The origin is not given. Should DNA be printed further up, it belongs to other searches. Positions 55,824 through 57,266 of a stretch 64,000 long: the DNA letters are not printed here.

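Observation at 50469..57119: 2216-aa secreted adhesin-like protein with a C-terminal Cys-X5-Arg phosphatase domain and mirrored internal duplications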

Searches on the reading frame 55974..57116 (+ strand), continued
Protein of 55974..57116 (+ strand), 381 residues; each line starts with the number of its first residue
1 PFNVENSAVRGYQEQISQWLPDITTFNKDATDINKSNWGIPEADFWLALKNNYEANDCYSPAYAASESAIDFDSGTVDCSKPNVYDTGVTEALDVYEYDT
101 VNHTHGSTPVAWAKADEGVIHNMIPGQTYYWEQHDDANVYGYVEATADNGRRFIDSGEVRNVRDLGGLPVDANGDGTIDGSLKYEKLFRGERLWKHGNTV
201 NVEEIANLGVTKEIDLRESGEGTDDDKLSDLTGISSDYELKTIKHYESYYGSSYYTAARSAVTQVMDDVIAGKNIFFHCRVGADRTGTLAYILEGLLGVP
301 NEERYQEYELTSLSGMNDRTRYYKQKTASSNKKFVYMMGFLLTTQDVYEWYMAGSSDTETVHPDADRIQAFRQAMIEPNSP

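Call 63: find_encoding_contigs(protein=P0023, flank=8000, max_places=2)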
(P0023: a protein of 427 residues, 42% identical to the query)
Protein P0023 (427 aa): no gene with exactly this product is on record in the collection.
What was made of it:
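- Tried and rejected: P0023 context look-up: not on record (call 63).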

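Call 64: find_related_loci(query=A1, collection=viral_contigs, flank=8000)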
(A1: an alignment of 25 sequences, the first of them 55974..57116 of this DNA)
Query A1 (381 aa) in viral_contigs; peptide patterns used: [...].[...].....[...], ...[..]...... (x = any residue, [..] = any of these).
71 stretches matched a pattern, but none encodes a relative of the query by tblastn (E <= 1e-3).
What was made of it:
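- Tried and rejected: IMG/VR pattern scan with the A1 alignment: 71 pattern matches, none confirmed (call 64).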

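Call 65: find_encoding_contigs(protein=P0111, flank=10000, max_places=1)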
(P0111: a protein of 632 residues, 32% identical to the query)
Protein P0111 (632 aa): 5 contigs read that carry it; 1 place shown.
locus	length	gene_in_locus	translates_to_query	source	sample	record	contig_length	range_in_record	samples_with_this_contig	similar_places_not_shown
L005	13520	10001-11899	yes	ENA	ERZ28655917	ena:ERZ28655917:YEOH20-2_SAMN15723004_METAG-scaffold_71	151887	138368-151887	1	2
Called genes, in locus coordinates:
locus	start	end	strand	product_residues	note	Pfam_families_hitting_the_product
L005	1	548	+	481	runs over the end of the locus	-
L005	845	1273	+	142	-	-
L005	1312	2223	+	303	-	PF05065:Phage_capsid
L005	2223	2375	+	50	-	-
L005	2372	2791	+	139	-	PF09355:Phage_Gp19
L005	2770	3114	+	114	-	-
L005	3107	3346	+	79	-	-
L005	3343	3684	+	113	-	-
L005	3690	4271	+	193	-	PF25681:Phage_TTP_17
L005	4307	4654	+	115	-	-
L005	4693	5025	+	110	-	-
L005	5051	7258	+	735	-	PF10145:PhageMin_Tail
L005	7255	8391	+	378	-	-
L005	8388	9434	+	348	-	PF06605:Prophage_tail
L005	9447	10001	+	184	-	-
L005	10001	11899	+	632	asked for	PF13350:Y_phosphatase3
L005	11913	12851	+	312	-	PF01510:Amidase_2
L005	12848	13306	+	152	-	PF05105:Phage_holin_4_1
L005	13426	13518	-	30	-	?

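Call 69: search_protein_families(library=phrogs, proteins=[P0111, P0105, P0081, window:55974-57116:+], max_evalue=0.001)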
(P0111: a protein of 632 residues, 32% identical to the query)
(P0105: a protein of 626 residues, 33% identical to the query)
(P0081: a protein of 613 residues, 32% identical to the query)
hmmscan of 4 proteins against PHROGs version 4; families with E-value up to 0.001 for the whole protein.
P0111 (632 aa): 1 family
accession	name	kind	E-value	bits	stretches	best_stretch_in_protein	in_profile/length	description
phrog_29123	-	unknown function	2.6e-05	24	1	11-54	11-54/459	-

P0105 (626 aa): 0 families

P0081 (613 aa): 0 families

window:55974-57116:+ (381 aa): 0 families
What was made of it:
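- Closest known: Uncharacterised 'tyrosine phosphatase family proteins' of tailed phages and prophages. Different: Function is untested, and there is no PHROG family for the domain (call 69).
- Tried and rejected: PHROGs: no family for the phosphatase part (call 69).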

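Call 78: find_encoding_contigs(protein=P0062, flank=8000, max_places=1)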
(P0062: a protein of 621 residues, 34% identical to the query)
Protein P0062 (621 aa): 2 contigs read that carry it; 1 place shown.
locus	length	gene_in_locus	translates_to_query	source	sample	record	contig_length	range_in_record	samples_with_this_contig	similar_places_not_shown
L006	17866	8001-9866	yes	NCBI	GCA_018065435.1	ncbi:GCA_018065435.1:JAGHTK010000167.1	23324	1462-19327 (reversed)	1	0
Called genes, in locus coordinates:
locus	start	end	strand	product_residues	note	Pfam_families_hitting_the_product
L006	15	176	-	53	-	PF00468:Ribosomal_L34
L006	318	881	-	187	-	PF16271:DUF4924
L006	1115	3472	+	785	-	PF13604:AAA_30 (faint), PF00580:UvrD-helicase, PF01443:Viral_helicase1 (faint), PF13245:AAA_19, PF13361:UvrD_C, PF13538:UvrD_C_2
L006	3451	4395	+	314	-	PF13641:Glyco_tranf_2_3, PF00535:Glycos_transf_2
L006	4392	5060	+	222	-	PF00730:HhH-GPD, PF00633:HHH (weak)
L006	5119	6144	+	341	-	PF01368:DHH, PF02272:DHHA1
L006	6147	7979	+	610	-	PF00664:ABC_membrane, PF02463:SMC_N (faint), PF00005:ABC_tran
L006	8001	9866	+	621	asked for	PF13350:Y_phosphatase3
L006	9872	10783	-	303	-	PF02588:YitT_membrane, PF10035:DUF2179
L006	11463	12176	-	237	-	PF20736:Glyco_hydro127M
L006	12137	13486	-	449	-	PF07944:Beta-AFase-like_GH127_cat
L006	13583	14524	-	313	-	PF04055:Radical_SAM, PF16199:Radical_SAM_C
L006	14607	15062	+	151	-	PF08211:dCMP_cyt_deam_2 (weak), PF00383:dCMP_cyt_deam_1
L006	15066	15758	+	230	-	PF00849:PseudoU_synth_2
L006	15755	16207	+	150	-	PF02580:Tyr_Deacylase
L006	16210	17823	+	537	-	PF20154:LNT_N, PF00795:CN_hydrolase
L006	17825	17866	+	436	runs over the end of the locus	PF08245:Mur_ligase_M, PF27239:FOL3_C (weak), PF02875:Mur_ligase_C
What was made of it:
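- Tried and rejected: Context of a Bacteroidales-type lipoprotein relative (L006): uninformative housekeeping neighbours (call 78).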

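Call 79: fold_search(model_id=the predicted structure, library=viral)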
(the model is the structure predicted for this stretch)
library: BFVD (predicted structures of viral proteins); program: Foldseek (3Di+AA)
matches with E <= 10: 465; with E <= 0.001: 13
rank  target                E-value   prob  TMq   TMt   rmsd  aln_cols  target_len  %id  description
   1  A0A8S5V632            8.3e-19  1.00  0.61  0.40  15.6       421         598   20  Tyrosine phosphatase family protein [Myoviridae sp. ct4uh47]
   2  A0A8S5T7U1            8.8e-19  1.00  0.61  0.40   7.3       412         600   19  Tyrosine phosphatase family protein [Siphoviridae sp. ctAsH36]
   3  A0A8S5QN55            4.0e-14  1.00  0.51  0.33  11.9       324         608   23  Tyrosine phosphatase family protein [Ackermannviridae sp. ctQad106]
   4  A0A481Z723            1.5e-05  1.00  0.28  0.51   6.7       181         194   19  Dual specificity phosphatase [Pithovirus LCPAC202]
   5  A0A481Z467            3.3e-05  1.00  0.27  0.28   9.7       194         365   18  NADAR domain protein [Pithovirus LCPAC101]
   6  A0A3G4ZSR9            8.9e-05  1.00  0.28  0.51  12.4       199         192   15  Tyrosine specific protein phosphatases domain-containing protein [Edafosvirus sp.]
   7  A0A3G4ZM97            1.1e-04  1.00  0.29  0.14   6.1       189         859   13  Uncharacterized protein [Terrestrivirus sp.]
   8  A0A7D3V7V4            1.3e-04  1.00  0.29  0.35  16.8       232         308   13  Dual specificity phosphatase [Fadolivirus FV1/VV64]
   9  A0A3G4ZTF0            2.7e-04  1.00  0.24  0.37  10.2       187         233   15  Protein phosphatase Slingshot [Edafosvirus sp.]
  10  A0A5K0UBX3            5.5e-04  1.00  0.26  0.27   5.1       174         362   10  Phosphatases II [Yasminevirus sp. GU-2018]
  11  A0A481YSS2            6.6e-04  1.00  0.30  0.36   7.0       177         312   13  Dual specificity phosphatase / DNA processing protein [Marseillevirus LCMAC101]
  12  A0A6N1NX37            7.0e-04  1.00  0.20  0.49  13.0       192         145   10  Putative dual specificity protein phosphatase 14-like [Tupanvirus deep ocean]
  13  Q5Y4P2                7.8e-04  1.00  0.24  0.52   8.0       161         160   18  protein-tyrosine-phosphatase [Antheraea pernyi nuclear polyhedrosis virus]
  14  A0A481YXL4            1.2e-03  1.00  0.31  0.25   6.0       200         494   14  NADAR domain with protein tyrosine phosphatase [Marseillevirus LCMAC201]
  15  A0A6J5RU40            1.2e-03  1.00  0.28  0.40  10.0       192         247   15  Protein-tyrosine phosphatase, SIW14-like [uncultured Caudovirales phage]
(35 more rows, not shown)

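Call 82: find_encoding_contigs(protein=P0014, flank=10000, max_places=1)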
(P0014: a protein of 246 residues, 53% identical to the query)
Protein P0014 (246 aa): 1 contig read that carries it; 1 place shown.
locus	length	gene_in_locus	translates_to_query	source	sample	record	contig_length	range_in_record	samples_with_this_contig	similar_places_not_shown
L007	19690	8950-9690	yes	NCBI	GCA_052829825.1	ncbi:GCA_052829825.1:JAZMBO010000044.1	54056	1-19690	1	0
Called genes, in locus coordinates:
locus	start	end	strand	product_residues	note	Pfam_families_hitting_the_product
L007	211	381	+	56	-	-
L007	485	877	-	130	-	PF03176:MMPL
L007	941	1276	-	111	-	-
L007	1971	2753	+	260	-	PF00106:adh_short, PF08659:KR, PF13561:adh_short_C2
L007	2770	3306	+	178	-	PF00210:Ferritin (faint), PF02915:Rubrerythrin, PF21349:RUBY_RBDX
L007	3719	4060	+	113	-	-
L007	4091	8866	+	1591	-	PF09479:Flg_new, PF26918:Ig_Eae (faint), PF02368:Big_2 (weak), PF09479:Flg_new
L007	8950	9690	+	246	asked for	PF13350:Y_phosphatase3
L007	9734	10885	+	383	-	PF02646:RmuC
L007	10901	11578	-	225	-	PF10502:Peptidase_S26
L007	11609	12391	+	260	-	-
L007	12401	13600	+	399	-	PF00089:Trypsin, PF13365:Trypsin_2, PF13180:PDZ_2, PF17820:PDZ_6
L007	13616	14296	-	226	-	PF05175:MTS, PF06325:PrmA, PF13847:Methyltransf_31, PF08242:Methyltransf_12 (faint), PF13649:Methyltransf_25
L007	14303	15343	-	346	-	PF03462:PCRF, PF00472:RF-1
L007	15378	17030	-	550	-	PF00239:Resolvase, PF07508:Recombinase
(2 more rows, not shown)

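Call 83: find_encoding_contigs(protein=P0017, flank=10000, max_places=1)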
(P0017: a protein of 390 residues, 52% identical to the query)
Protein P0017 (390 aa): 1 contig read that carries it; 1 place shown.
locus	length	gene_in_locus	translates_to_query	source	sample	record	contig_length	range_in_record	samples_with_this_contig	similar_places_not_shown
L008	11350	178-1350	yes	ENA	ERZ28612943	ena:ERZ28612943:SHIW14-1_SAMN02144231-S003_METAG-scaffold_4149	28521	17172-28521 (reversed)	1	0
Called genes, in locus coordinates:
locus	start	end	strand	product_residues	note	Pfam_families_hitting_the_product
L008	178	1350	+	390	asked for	PF13350:Y_phosphatase3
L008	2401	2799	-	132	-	PF18451:CdiA_C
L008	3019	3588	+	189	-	PF01810:LysE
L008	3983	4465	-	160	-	-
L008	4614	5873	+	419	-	PF01078:Mg_chelatase (faint), PF05496:RuvB_N, PF13191:AAA_16 (faint), PF00004:AAA, PF07728:AAA_5 (faint), PF20720:nSTAND3 (faint), PF16193:AAA_assoc_2, PF12002:MgsA_C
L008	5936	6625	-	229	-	PF13462:Thioredoxin_4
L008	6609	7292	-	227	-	-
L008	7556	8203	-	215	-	-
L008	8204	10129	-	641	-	-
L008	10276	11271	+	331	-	PF03990:DUF348, PF07501:G5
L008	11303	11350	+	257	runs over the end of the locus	PF00398:RrnaAD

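Call 93: find_encoding_contigs(protein=P0100, flank=10000, max_places=1)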
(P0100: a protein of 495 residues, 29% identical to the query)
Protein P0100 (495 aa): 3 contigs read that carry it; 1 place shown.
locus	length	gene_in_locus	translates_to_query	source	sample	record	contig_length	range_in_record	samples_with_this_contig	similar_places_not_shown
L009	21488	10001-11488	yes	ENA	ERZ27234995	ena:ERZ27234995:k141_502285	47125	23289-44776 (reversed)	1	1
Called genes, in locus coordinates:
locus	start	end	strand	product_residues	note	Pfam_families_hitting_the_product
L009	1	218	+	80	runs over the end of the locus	-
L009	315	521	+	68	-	-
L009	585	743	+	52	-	-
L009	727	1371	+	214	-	-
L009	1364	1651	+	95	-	-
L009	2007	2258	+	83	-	PF13560:HTH_31 (weak), PF12844:HTH_19 (weak), PF01381:HTH_3, PF13412:HTH_24 (faint), PF13443:HTH_26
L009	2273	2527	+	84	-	-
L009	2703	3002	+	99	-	-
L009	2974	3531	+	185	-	-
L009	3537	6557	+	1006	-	PF04545:Sigma70_r4 (faint), PF13384:HTH_23 (faint), PF13518:HTH_28 (faint), PF00196:GerE (faint), PF01022:HTH_5 (faint), PF04218:CENP-B_N (faint), PF08281:Sigma70_r4_2 (faint), PF13936:HTH_38 (weak), +2 more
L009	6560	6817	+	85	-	-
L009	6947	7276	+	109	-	-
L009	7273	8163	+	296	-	-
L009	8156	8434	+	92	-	-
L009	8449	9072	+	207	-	-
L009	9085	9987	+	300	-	-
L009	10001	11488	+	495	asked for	PF13350:Y_phosphatase3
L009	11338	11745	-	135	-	-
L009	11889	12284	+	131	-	-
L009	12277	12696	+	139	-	-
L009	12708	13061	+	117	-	PF24829:Phage_connect_2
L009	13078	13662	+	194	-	PF23847:DUF7211 (weak)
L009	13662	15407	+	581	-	PF20441:TerL_nuclease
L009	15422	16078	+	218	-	PF23847:DUF7211 (weak)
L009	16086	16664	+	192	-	-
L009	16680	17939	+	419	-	PF04860:Phage_portal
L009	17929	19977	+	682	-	-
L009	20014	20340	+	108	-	PF23911:DUF7253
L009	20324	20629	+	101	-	-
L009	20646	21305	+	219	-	-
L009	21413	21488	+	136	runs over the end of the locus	PF23803:Phage_TAC_17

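Call 94: find_encoding_contigs(protein=P0080, flank=10000, max_places=1)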
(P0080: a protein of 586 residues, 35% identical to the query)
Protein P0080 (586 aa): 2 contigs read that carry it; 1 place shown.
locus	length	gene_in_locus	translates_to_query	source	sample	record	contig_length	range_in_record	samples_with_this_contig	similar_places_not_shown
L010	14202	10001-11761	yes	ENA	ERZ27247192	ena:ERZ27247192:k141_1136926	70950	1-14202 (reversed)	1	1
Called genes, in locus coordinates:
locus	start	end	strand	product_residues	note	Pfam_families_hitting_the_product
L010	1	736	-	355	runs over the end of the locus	PF14897:EpsG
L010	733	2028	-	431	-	-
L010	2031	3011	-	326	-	-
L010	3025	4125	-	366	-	PF13477:Glyco_trans_4_2, PF13439:Glyco_transf_4, PF13579:Glyco_trans_4_4, PF20706:GT4-conflict (weak), PF00534:Glycos_transf_1, PF13692:Glyco_trans_1_4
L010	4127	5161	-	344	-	PF02388:FemAB (weak), PF04339:FemAB_like (weak), PF13480:Acetyltransf_6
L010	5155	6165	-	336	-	-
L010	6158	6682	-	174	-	PF13302:Acetyltransf_3, PF13420:Acetyltransf_4, PF00583:Acetyltransf_1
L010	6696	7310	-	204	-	PF02397:Bac_transf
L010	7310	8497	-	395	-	PF01041:DegT_DnrJ_EryC1, PF00155:Aminotran_1_2 (weak), PF00266:Aminotran_5 (weak), PF01212:Beta_elim_lyase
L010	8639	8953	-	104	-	PF05016:ParE_toxin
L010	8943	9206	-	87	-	PF02604:PhdYeFM_antitox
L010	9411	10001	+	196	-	-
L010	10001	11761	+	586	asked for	PF13350:Y_phosphatase3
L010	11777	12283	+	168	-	-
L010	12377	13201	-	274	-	PF01183:Glyco_hydro_25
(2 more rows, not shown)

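Call 95: find_encoding_contigs(protein=P0095, flank=10000, max_places=1)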
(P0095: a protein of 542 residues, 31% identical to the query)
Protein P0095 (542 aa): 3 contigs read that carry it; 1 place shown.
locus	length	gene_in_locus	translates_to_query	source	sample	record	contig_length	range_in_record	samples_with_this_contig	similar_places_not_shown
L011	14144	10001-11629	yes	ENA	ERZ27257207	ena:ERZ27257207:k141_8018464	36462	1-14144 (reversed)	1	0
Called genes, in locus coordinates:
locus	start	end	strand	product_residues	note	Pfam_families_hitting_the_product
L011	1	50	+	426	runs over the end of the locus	PF04860:Phage_portal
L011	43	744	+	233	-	-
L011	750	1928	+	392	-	PF05065:Phage_capsid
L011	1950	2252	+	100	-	-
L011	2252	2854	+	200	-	PF05521:Phage_HCP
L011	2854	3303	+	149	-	-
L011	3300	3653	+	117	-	-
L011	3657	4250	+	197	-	-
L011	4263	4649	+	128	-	-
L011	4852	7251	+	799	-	-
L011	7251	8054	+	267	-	-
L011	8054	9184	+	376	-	PF06605:Prophage_tail (faint)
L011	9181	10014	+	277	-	PF10651:BppU_N (faint)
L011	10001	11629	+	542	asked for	PF13350:Y_phosphatase3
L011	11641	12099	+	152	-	-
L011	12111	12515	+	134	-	-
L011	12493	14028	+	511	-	PF13306:LRR_5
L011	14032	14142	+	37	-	?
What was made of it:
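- Phage tail homologues act on a foreign cell by definition (calls 65, 95).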
